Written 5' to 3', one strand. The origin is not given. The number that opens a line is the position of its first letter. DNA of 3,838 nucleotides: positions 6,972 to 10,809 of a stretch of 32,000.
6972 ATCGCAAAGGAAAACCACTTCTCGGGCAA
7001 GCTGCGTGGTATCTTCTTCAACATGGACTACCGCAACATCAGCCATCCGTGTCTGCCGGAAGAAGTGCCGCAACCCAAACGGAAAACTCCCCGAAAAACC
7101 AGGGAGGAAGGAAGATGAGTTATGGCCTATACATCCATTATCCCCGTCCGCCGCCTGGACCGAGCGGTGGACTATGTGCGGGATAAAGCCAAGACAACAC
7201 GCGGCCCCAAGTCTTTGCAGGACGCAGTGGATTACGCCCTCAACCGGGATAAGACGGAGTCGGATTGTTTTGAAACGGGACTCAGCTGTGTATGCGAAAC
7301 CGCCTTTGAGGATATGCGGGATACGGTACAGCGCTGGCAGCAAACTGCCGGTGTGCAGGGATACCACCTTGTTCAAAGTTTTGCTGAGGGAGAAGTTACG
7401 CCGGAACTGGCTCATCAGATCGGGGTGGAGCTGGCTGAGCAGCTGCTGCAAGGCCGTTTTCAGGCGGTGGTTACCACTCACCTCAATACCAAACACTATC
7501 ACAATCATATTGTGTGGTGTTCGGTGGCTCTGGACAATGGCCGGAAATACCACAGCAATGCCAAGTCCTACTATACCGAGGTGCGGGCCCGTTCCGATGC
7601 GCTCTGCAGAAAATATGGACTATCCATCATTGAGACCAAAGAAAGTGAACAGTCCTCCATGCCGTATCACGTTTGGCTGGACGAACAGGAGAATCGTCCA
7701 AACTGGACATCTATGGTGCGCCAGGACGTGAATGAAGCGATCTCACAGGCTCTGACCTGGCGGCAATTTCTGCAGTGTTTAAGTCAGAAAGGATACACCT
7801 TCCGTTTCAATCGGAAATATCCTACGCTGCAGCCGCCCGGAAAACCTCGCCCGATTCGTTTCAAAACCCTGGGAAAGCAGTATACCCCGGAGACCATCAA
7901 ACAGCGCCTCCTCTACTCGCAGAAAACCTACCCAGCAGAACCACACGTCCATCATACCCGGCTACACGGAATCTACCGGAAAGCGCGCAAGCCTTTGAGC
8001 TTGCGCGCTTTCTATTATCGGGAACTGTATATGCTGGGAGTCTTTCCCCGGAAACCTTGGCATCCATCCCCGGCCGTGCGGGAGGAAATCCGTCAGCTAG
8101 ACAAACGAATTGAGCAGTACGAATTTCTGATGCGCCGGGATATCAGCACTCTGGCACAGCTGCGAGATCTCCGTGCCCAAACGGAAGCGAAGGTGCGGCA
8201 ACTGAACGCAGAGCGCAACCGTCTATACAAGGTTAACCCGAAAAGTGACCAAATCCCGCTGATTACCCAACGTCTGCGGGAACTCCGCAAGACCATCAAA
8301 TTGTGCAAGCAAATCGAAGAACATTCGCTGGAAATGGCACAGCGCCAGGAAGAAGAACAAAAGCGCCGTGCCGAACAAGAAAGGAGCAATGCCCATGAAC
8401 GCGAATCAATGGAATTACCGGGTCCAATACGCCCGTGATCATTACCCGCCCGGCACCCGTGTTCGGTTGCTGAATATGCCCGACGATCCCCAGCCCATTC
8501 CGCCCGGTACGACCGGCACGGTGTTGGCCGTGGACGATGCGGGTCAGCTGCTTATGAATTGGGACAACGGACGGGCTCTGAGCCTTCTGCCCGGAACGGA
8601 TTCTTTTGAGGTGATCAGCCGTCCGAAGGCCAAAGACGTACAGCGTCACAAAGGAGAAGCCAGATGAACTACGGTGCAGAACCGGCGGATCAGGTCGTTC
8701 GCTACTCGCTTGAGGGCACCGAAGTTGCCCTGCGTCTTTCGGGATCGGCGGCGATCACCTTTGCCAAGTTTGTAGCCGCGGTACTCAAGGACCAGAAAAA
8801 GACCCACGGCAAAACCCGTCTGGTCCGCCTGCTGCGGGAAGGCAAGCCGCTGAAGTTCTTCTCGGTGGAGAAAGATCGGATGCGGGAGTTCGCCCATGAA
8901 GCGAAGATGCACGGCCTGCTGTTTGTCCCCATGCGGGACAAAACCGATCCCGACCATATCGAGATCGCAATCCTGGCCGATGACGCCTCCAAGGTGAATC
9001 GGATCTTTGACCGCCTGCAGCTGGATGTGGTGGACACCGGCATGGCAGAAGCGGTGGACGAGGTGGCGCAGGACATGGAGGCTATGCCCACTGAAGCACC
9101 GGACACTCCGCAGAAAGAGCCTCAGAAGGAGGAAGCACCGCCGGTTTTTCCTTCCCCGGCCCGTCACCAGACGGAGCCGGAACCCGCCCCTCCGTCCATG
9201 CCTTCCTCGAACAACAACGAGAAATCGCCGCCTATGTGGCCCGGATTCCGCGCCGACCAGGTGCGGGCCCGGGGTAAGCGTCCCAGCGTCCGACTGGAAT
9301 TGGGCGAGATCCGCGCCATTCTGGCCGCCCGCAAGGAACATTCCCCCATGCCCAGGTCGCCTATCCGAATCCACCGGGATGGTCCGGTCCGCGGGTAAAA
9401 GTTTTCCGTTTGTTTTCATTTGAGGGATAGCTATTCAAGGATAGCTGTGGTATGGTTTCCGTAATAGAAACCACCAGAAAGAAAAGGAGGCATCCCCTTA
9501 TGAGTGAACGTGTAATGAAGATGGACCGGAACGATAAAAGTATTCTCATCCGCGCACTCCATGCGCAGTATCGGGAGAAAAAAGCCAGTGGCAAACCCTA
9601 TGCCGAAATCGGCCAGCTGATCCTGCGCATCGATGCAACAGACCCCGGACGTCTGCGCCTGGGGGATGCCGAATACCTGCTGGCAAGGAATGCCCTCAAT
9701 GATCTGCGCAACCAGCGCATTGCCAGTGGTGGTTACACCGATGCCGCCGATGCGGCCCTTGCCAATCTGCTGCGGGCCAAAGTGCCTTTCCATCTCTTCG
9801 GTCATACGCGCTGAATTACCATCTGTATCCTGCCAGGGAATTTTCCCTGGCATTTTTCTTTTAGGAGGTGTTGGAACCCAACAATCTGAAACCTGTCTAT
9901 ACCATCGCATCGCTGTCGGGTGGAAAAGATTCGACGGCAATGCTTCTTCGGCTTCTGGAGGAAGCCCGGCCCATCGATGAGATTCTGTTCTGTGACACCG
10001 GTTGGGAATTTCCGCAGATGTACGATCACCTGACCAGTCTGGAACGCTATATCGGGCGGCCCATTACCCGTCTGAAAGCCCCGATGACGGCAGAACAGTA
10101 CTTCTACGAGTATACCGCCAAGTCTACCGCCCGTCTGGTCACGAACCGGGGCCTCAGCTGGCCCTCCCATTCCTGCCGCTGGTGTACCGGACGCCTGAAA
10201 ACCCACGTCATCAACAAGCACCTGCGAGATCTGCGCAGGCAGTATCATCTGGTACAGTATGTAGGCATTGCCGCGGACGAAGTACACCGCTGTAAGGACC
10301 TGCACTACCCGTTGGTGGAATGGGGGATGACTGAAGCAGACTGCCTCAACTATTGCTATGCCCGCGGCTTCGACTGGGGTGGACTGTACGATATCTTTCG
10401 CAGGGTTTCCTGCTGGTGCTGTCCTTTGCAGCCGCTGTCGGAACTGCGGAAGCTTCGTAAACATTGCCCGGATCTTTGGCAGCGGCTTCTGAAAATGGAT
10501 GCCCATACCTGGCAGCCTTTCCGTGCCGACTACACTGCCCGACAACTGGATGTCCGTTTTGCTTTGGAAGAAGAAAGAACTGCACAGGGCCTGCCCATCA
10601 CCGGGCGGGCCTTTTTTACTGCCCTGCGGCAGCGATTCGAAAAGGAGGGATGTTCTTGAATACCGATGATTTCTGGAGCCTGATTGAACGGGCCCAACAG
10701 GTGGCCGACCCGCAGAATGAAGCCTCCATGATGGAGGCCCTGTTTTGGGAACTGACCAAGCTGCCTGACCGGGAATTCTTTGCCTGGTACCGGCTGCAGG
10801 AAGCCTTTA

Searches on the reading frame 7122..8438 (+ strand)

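Call 59: search_protein_families(library=pfam, proteins=[window:7122-8438:+], max_evalue=0.001)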
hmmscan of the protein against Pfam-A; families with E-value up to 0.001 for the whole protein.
window:7122-8438:+ (438 aa): 1 family
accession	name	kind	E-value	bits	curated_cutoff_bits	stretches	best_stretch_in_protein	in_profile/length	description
PF03432.20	Relaxase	-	1e-36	126.6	24.6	1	38-167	1-132/132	MobA/VirD2-like, nuclease domain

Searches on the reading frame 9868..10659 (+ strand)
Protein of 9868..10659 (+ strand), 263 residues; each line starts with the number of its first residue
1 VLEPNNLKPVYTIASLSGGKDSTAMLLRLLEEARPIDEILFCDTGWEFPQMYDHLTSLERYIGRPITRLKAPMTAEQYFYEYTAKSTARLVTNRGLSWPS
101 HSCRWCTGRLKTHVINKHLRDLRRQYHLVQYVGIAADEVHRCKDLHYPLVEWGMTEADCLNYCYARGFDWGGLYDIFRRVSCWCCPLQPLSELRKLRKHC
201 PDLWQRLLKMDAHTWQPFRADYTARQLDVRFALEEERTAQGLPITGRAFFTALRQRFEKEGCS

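Call 59: search_protein_families(library=pfam, proteins=[window:9868-10659:+], max_evalue=0.001)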
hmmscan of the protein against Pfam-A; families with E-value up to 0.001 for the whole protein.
window:9868-10659:+ (263 aa): 1 family
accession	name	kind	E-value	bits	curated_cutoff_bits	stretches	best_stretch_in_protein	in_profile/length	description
PF01507.26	PAPS_reduct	-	2.6e-10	41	22.5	1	14-128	4-105/175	Phosphoadenosine phosphosulfate reductase domain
